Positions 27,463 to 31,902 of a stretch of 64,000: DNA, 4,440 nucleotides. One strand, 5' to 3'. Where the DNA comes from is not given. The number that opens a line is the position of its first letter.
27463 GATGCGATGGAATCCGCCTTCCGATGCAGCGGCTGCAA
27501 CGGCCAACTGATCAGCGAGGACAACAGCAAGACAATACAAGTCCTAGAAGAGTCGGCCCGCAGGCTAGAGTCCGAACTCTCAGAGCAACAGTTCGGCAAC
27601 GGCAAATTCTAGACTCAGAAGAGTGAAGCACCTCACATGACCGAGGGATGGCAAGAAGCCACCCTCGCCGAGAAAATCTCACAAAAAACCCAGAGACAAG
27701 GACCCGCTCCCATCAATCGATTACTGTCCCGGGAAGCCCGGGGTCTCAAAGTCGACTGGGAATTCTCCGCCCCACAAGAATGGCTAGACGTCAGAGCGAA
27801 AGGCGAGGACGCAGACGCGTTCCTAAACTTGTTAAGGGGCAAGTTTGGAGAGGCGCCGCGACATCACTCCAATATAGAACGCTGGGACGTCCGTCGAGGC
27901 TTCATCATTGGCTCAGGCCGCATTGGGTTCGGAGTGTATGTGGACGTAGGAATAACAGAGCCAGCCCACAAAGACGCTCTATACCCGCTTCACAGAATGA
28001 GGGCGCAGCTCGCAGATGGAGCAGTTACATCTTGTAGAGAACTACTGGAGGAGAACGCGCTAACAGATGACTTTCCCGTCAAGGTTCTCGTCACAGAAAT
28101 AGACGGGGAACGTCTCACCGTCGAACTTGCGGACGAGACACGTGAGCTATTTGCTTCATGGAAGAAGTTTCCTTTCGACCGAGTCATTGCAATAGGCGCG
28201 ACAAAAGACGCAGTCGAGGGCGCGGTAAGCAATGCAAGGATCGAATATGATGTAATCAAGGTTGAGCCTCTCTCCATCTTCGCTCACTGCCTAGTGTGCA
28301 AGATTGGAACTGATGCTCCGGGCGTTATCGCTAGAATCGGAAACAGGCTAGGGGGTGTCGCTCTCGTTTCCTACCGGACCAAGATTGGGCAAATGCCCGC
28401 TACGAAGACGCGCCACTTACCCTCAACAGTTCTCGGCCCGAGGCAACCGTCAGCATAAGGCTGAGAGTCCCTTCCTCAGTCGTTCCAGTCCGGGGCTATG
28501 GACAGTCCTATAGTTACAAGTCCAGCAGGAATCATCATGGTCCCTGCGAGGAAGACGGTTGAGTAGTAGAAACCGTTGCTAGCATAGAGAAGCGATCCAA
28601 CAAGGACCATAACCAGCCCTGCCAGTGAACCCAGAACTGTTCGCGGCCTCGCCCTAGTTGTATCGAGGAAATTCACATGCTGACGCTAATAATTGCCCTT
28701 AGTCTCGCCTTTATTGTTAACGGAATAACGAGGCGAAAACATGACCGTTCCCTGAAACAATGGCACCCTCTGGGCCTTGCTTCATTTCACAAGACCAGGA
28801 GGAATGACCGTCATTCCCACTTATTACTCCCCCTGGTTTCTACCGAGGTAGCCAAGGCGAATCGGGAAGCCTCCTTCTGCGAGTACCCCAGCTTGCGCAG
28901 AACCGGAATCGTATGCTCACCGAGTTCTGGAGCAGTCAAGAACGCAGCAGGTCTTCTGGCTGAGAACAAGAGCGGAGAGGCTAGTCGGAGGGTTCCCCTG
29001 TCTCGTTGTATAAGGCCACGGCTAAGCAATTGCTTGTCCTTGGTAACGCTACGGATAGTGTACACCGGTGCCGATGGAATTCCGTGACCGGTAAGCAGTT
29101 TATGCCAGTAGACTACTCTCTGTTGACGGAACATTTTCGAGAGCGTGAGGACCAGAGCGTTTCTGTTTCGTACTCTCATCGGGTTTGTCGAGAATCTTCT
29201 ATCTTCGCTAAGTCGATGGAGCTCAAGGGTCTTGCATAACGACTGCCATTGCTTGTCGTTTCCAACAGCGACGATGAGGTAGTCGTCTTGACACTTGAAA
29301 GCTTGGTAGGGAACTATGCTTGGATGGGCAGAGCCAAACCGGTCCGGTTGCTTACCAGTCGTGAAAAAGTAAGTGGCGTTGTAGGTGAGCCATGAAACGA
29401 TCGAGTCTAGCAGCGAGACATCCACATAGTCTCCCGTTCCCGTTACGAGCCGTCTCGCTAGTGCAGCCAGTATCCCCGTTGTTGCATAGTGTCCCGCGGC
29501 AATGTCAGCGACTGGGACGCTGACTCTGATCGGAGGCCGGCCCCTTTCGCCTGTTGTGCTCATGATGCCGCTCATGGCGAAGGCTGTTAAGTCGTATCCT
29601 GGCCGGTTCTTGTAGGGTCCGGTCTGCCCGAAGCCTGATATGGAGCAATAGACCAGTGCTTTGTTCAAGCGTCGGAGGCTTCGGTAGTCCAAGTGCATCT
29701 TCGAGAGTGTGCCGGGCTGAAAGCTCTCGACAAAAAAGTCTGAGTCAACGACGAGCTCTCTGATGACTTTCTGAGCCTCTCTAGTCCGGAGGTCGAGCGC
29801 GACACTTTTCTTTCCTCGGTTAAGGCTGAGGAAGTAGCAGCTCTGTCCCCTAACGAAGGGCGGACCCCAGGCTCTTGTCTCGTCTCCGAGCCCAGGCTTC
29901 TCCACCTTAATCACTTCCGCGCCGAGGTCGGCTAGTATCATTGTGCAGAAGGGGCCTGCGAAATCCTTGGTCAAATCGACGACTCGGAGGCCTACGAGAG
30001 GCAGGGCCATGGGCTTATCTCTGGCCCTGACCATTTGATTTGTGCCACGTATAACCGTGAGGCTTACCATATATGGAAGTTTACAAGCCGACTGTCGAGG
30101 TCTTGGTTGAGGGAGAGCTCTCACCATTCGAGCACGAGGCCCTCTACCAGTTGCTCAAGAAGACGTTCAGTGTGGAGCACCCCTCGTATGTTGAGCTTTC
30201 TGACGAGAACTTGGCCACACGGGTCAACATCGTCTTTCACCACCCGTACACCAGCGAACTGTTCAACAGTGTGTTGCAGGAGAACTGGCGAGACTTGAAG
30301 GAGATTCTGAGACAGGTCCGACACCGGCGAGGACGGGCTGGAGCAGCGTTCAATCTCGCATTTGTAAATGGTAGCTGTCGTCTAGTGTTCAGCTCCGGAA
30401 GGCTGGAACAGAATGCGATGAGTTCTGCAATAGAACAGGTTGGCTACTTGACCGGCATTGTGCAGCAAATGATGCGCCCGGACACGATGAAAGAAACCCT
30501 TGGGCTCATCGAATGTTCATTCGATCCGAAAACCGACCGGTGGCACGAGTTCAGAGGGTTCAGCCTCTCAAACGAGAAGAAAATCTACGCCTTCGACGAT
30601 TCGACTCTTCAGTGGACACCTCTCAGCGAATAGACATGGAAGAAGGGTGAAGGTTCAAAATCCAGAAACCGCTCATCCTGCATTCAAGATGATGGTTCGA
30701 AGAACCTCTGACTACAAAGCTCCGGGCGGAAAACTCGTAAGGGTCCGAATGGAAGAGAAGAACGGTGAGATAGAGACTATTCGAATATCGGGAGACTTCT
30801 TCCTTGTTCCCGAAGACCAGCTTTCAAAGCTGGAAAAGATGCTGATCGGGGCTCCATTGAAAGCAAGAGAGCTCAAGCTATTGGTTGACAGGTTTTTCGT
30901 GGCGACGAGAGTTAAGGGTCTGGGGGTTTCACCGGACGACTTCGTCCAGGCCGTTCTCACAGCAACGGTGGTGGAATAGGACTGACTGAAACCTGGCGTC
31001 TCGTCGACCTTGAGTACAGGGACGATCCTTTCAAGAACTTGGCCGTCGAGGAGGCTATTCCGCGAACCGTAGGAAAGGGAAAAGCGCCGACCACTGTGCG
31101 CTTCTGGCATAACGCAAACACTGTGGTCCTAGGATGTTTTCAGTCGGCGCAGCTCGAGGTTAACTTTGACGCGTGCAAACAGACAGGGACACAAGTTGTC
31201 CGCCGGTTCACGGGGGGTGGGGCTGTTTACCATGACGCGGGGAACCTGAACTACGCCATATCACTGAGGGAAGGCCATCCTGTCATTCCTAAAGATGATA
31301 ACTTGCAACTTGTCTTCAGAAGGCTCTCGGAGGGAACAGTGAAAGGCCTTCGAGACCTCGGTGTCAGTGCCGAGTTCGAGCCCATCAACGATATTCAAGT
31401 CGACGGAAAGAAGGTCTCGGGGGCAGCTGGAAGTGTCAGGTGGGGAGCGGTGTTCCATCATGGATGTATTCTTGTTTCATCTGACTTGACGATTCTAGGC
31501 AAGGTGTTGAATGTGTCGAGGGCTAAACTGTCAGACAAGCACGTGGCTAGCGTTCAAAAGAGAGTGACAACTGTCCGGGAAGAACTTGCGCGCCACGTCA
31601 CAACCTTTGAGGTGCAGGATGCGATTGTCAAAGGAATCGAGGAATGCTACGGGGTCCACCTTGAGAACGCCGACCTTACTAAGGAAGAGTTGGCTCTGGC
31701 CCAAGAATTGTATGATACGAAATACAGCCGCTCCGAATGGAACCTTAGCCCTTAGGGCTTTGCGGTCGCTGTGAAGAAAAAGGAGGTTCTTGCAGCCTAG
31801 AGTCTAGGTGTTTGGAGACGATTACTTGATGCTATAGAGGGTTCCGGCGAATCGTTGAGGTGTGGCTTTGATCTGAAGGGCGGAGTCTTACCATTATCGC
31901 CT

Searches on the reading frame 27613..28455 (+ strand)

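Call 83: search_protein_families(library=pfam, proteins=[window:27613-28455:+], max_evalue=0.00001)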
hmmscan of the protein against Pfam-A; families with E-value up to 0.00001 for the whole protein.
window:27613-28455:+ (281 aa): 2 families
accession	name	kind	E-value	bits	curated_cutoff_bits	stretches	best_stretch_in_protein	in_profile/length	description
PF24873.1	DUF2110_C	-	2.3e-13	50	23.2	1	189-248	2-61/67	DUF2110 C-terminal domain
PF09883.16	DUF2110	-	2e-07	31.7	23.2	1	94-184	7-87/87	DUF2110 central domain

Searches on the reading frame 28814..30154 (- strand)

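Call 83: search_protein_families(library=pfam, proteins=[window:28814-30154:-], max_evalue=0.00001)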
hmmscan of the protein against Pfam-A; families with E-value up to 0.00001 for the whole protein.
window:28814-30154:- (447 aa): 1 family
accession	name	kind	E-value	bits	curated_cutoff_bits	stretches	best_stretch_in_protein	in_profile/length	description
PF02515.22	CoA_transf_3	-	9.6e-120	400.5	23.3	1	53-415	1-366/366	CoA-transferase family III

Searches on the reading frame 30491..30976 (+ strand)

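Call 83: search_protein_families(library=pfam, proteins=[window:30491-30976:+], max_evalue=0.00001)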
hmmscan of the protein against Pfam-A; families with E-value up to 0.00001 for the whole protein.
window:30491-30976:+ (162 aa): 1 family
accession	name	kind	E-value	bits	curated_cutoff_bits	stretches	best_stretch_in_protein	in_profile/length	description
PF10437.14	Lip_prot_lig_C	-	8.3e-08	32.5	24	1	79-153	14-83/85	Bacterial lipoate protein ligase C-terminus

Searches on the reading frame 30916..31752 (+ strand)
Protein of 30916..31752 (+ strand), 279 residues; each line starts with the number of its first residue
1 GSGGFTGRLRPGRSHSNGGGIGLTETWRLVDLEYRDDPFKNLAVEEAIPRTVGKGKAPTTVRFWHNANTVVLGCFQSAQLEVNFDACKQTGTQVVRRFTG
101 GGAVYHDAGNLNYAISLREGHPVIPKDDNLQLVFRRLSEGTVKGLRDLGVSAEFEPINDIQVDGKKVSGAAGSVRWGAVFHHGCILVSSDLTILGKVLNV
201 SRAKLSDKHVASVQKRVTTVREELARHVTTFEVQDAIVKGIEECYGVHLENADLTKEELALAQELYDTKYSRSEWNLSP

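Call 32: search_protein_families(library=pfam, proteins=[window:30916-31752:+], max_evalue=0.00001)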
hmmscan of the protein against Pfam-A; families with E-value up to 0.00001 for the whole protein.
window:30916-31752:+ (279 aa): 2 families
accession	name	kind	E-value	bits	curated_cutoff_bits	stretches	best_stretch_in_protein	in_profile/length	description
PF21948.1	LplA-B_cat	-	7e-57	193.1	27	1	37-241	1-199/200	Lipoyl protein ligase A/B catalytic domain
PF03099.24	BPL_LplA_LipB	-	8.6e-10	39.1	21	1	73-189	2-132/133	Biotin/lipoate A/B protein ligase family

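Call 57: find_homologous_proteins(query=window:30976-31752:+, max_evalue=1e-20)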
Query window:30976-31752:+ (259 aa): 946 proteins with E <= 1e-20 among 1888 candidates; the best 120 are listed.
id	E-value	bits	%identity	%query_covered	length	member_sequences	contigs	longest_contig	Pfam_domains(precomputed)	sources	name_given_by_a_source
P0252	2.4e-153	527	99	92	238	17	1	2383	PF03099.25,PF21948.2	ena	-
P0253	9.0e-151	518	88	99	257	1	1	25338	PF03099.25,PF21948.2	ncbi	-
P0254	2.1e-148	510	87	98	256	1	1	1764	PF03099.25,PF21948.2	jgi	jgi:lipoate---protein ligase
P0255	7.9e-148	509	86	99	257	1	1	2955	PF03099.25,PF21948.2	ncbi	-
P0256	8.5e-148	508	88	98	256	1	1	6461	PF03099.25,PF21948.2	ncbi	-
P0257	2.8e-146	503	86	99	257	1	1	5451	PF03099.25,PF21948.2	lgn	-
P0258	7.9e-144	495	85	99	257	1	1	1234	PF03099.25,PF21948.2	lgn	-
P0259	1.9e-138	478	82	98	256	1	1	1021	PF03099.25,PF21948.2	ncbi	-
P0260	1.4e-136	472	81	99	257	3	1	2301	PF03099.25,PF21948.2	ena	-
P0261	2.2e-133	461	77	99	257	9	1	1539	PF03099.25,PF21948.2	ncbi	-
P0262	1.2e-132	459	79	98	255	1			PF03099.25,PF21948.2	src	-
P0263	3.4e-132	457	76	99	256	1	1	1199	PF03099.25,PF21948.2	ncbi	-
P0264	3.4e-132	457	78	99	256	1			PF03099.25,PF21948.2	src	-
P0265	4.1e-132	457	76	98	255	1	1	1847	PF03099.25,PF21948.2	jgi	-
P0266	1.0e-131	456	77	99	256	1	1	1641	PF03099.25,PF21948.2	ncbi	-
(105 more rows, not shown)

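Call 59: find_encoding_contigs(protein=P0253, flank=1500, max_places=3)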
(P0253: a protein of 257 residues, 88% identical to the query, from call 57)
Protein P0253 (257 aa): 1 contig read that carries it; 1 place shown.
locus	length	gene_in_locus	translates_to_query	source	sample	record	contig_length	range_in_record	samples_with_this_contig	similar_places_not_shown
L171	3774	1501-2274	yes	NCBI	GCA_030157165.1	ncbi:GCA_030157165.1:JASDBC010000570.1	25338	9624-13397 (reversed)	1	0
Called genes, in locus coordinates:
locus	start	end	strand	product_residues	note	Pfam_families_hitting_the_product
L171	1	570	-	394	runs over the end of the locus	PF02515:CoA_transf_3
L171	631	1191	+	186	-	-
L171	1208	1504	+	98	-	PF10437:Lip_prot_lig_C (weak)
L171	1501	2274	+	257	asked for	PF21948:LplA-B_cat, PF03099:BPL_LplA_LipB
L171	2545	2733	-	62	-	-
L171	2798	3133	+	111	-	PF01037:AsnC_trans_reg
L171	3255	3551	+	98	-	PF01037:AsnC_trans_reg, PF03927:NapD (weak)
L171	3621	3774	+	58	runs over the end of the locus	PF01361:Tautomerase, PF08921:DUF1904 (weak)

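Call 60: find_encoding_contigs(protein=P0252, flank=1500, max_places=4)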
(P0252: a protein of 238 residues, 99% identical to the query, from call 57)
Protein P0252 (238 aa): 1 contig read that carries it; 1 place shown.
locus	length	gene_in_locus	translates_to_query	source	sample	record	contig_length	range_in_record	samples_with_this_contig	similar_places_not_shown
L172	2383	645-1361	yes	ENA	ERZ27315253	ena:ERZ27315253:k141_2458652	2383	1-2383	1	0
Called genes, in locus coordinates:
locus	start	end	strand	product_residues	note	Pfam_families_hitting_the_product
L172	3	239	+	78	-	?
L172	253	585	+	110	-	PF10437:Lip_prot_lig_C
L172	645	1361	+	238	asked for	PF21948:LplA-B_cat, PF03099:BPL_LplA_LipB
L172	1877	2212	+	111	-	PF01037:AsnC_trans_reg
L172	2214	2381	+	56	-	?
